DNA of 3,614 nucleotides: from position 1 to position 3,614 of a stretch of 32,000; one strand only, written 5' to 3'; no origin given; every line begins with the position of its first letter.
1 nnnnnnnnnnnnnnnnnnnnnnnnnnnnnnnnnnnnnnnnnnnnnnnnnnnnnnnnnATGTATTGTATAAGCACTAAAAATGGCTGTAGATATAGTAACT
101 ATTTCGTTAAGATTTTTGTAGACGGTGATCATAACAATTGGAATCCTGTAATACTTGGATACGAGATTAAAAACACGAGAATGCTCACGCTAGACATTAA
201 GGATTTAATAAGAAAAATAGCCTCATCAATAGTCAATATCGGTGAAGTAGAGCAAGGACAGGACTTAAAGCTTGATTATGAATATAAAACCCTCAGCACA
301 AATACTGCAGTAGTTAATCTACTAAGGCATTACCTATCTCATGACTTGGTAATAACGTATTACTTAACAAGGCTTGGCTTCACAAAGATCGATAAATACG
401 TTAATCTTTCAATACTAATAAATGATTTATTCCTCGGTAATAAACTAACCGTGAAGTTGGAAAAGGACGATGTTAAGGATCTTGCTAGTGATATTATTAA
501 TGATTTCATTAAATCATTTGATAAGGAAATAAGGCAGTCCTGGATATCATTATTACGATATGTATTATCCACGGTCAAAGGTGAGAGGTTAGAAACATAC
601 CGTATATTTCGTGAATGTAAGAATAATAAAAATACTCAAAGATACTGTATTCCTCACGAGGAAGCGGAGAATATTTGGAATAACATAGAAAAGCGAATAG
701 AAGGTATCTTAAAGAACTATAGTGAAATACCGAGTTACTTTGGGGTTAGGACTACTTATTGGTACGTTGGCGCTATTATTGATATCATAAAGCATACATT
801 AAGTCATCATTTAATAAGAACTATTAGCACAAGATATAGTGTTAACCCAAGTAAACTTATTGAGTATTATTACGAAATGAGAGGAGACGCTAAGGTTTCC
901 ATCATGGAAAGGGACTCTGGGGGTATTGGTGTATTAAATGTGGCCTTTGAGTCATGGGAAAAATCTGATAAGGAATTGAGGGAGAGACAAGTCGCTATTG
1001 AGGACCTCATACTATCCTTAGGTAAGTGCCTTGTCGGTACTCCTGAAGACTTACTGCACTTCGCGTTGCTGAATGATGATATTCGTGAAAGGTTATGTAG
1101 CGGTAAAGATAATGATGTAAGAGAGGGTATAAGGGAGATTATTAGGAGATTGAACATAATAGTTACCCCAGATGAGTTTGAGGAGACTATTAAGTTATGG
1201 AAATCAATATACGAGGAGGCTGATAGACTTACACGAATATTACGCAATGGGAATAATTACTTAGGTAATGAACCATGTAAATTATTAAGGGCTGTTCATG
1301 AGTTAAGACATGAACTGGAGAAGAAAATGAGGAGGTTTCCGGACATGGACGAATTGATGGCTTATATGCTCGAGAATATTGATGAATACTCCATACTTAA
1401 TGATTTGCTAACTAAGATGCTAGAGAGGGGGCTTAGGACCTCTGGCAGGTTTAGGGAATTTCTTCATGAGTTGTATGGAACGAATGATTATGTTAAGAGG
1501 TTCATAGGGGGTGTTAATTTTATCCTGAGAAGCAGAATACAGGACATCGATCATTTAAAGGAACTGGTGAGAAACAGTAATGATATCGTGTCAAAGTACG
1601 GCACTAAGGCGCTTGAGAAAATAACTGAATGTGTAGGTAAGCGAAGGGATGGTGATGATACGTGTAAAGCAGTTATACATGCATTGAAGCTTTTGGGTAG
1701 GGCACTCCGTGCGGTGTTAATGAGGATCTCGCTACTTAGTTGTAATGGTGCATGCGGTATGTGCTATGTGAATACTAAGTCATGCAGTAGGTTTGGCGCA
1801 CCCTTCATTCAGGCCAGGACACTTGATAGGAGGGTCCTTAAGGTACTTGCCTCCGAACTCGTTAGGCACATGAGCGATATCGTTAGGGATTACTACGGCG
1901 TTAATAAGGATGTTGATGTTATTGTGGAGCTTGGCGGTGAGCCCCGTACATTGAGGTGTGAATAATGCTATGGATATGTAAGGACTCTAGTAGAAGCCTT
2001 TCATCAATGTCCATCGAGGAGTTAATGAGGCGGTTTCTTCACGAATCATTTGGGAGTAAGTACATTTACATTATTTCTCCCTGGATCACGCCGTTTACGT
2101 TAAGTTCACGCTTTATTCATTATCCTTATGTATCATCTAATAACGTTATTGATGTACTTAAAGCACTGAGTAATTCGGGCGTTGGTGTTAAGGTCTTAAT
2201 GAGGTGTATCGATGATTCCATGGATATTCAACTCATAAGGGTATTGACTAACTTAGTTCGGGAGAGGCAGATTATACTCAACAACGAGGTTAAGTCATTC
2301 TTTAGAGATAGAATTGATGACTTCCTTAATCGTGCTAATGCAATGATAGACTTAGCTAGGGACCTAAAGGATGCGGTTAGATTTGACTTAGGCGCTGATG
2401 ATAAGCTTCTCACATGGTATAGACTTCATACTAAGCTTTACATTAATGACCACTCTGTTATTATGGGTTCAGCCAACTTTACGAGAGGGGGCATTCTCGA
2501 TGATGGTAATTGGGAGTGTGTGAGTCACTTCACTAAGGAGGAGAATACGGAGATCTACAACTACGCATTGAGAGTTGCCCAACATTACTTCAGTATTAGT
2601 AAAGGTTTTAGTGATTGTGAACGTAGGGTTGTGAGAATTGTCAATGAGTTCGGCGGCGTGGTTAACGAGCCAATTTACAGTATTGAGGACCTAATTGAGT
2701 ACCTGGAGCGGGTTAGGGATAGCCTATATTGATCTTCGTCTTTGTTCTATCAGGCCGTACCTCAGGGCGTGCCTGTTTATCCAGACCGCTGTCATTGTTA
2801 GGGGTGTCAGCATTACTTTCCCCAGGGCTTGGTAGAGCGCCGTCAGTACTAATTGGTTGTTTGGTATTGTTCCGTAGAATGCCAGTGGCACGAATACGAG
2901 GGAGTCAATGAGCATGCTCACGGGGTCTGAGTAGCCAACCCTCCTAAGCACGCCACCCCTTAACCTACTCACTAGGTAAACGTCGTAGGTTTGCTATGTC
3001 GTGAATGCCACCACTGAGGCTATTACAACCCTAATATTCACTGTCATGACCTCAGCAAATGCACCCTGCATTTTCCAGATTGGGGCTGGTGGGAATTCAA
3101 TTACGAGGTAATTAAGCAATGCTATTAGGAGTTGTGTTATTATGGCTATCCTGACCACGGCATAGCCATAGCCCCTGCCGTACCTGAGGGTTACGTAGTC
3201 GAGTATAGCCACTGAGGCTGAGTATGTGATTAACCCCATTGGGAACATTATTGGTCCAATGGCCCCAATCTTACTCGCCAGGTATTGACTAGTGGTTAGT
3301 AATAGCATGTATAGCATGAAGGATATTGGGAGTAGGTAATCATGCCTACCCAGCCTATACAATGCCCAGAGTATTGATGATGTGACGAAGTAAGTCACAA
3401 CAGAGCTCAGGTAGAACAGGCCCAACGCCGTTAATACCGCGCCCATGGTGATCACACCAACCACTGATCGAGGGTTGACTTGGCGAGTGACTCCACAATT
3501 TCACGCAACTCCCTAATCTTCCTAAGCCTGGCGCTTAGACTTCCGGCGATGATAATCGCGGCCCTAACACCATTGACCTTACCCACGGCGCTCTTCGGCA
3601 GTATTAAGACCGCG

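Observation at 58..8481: Candidate novel archaeal defence island combining DISARM-like and Dpd-like (7-deazaguanine DNA modification) parts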

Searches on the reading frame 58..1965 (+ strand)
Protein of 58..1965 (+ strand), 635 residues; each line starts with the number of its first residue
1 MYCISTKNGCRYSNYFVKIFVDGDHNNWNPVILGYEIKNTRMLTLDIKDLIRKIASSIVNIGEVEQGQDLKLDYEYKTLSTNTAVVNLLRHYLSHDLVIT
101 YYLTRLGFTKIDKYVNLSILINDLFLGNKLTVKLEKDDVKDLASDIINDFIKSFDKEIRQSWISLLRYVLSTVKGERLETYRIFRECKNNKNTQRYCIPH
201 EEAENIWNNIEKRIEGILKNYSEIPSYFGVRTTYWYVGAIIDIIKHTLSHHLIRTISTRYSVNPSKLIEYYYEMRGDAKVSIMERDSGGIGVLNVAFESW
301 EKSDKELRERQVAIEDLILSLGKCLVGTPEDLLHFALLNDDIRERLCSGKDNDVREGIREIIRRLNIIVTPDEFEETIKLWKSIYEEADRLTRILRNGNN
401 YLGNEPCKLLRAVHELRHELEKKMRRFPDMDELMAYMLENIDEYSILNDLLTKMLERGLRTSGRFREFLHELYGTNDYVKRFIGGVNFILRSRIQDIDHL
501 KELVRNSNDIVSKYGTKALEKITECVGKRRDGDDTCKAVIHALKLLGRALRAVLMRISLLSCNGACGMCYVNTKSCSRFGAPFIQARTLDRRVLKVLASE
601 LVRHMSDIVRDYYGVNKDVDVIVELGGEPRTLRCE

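Call 3: search_protein_families(library=pfam, proteins=[window:58-1965:+], max_evalue=1)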
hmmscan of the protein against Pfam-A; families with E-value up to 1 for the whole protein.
window:58-1965:+ (635 aa): 3 families
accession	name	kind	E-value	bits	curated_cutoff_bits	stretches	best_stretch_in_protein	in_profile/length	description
PF09369.15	MZB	-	0.021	16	24.2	1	248-302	1-57/80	MrfA Zn-binding domain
PF05073.17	Baculo_p24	-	0.034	14.5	21.3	1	93-155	64-128/160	Baculovirus P24 capsid protein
PF09171.15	AGOG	-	0.051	13.4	26.1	0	489-554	93-158/248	N-glycosylase/DNA lyase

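Call 4: search_protein_families(library=padloc, proteins=[window:58-1965:+], max_evalue=1)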
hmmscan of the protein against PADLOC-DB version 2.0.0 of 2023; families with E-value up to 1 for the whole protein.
window:58-1965:+ (635 aa): 0 families

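Call 5: find_encoding_contigs(protein=window:58-1965:+, flank=10000, max_places=6)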
Protein window:58-1965:+ (635 aa): no gene with exactly this product is on record in the collection.

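Call 6: search_protein_families(library=ncbifam, proteins=[window:58-1965:+], max_evalue=0.1)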
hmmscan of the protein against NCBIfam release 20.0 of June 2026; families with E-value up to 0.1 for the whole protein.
window:58-1965:+ (635 aa): 1 family
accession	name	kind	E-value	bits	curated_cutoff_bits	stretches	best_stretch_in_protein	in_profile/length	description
NF041235.1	CAS_csx31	equivalog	0.029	13.5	150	1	180-223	254-297/377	type III-E CRISPR-associated protein Csx31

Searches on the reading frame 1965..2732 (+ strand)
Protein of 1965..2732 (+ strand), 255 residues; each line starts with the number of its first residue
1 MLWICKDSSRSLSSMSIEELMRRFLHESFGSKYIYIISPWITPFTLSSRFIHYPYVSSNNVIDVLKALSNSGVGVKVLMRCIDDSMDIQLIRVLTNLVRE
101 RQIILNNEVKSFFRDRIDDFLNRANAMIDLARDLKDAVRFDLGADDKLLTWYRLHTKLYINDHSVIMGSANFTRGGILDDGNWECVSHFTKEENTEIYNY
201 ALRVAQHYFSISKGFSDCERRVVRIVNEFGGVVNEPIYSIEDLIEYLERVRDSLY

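Call 3: search_protein_families(library=pfam, proteins=[window:1965-2732:+], max_evalue=1)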
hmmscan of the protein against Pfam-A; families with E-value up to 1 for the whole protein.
window:1965-2732:+ (255 aa): 3 families
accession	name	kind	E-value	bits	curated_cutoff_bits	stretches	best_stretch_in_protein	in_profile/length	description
PF13091.12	PLDc_2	-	7.9e-10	39.1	27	1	51-196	14-122/132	PLD-like domain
PF09565.16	RE_NgoFVII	-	0.012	15.3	23.8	1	152-207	91-151/162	NgoFVII restriction endonuclease N-terminal PLD domain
PF00614.28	PLDc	-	0.013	15.9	21.9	1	152-175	3-27/28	Phospholipase D Active site motif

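Call 4: search_protein_families(library=padloc, proteins=[window:1965-2732:+], max_evalue=1)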
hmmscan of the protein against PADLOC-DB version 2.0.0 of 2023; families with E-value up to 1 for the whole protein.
window:1965-2732:+ (255 aa): 3 families
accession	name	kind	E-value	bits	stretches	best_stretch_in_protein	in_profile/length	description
PDLC02901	DpdK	-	2.4e-10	38.4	2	147-208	112-169/173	DpdK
PDLC02614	DrmC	-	2e-06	25.7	1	153-201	100-147/153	DrmC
PDLC03829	ZacB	-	0.0049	13.8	1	154-194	297-339/586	-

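Call 6: search_protein_families(library=ncbifam, proteins=[window:1965-2732:+], max_evalue=0.1)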
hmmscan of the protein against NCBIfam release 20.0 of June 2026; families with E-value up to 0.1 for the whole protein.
window:1965-2732:+ (255 aa): 2 families
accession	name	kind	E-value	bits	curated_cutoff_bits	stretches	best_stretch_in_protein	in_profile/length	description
NF041068.1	DpdK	equivalog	3.6e-08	33.1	100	2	150-193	113-154/167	phospholipase D-like domain-containing protein DpdK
NF038319.1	DISARM_DrmC_I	equivalog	0.052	13.1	133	0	151-176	181-207/236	DISARM system phospholipase D-like protein DrmC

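Call 97: search_protein_families(library=phrogs, proteins=[window:1965-2732:+], max_evalue=0.001)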
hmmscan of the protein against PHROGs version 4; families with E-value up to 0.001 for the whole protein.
window:1965-2732:+ (255 aa): 0 families

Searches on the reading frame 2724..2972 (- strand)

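Call 3: search_protein_families(library=pfam, proteins=[window:2724-2972:-], max_evalue=1)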
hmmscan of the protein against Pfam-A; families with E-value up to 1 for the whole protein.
window:2724-2972:- (82 aa): 1 family
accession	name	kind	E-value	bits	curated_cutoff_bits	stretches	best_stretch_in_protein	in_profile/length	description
PF02592.20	Vut_1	-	3.5e-05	24.7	27.2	1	9-60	100-150/152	Putative vitamin uptake transporter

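Call 4: search_protein_families(library=padloc, proteins=[window:2724-2972:-], max_evalue=1)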
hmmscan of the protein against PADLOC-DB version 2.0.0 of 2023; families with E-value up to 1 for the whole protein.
window:2724-2972:- (82 aa): 0 families

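Call 6: search_protein_families(library=ncbifam, proteins=[window:2724-2972:-], max_evalue=0.1)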
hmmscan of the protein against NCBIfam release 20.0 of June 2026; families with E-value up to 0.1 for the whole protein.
window:2724-2972:- (82 aa): 1 family
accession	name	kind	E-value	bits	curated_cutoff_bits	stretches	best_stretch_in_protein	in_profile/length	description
TIGR00697.1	TIGR00697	equivalog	0.001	18.9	50.95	1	13-64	140-192/201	queuosine precursor transporter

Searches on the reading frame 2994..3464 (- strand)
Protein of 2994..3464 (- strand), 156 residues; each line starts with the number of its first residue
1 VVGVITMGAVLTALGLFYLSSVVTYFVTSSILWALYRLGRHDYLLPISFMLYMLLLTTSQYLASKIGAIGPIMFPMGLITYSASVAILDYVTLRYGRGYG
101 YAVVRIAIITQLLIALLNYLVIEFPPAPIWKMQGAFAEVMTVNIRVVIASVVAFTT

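Call 3: search_protein_families(library=pfam, proteins=[window:2994-3464:-], max_evalue=1)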
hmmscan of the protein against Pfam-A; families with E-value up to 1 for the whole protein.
window:2994-3464:- (156 aa): 1 family
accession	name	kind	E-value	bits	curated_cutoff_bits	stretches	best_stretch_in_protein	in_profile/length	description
PF02592.20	Vut_1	-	1.7e-10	41.9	27.2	1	75-155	1-77/152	Putative vitamin uptake transporter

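Call 4: search_protein_families(library=padloc, proteins=[window:2994-3464:-], max_evalue=1)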
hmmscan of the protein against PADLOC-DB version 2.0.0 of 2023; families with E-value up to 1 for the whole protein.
window:2994-3464:- (156 aa): 0 families

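Call 6: search_protein_families(library=ncbifam, proteins=[window:2994-3464:-], max_evalue=0.1)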
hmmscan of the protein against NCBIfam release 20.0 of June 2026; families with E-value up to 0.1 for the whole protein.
window:2994-3464:- (156 aa): 1 family
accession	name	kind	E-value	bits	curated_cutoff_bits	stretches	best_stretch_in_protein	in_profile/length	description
TIGR00697.1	TIGR00697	equivalog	1.5e-10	41.2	50.95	1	51-154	9-112/201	queuosine precursor transporter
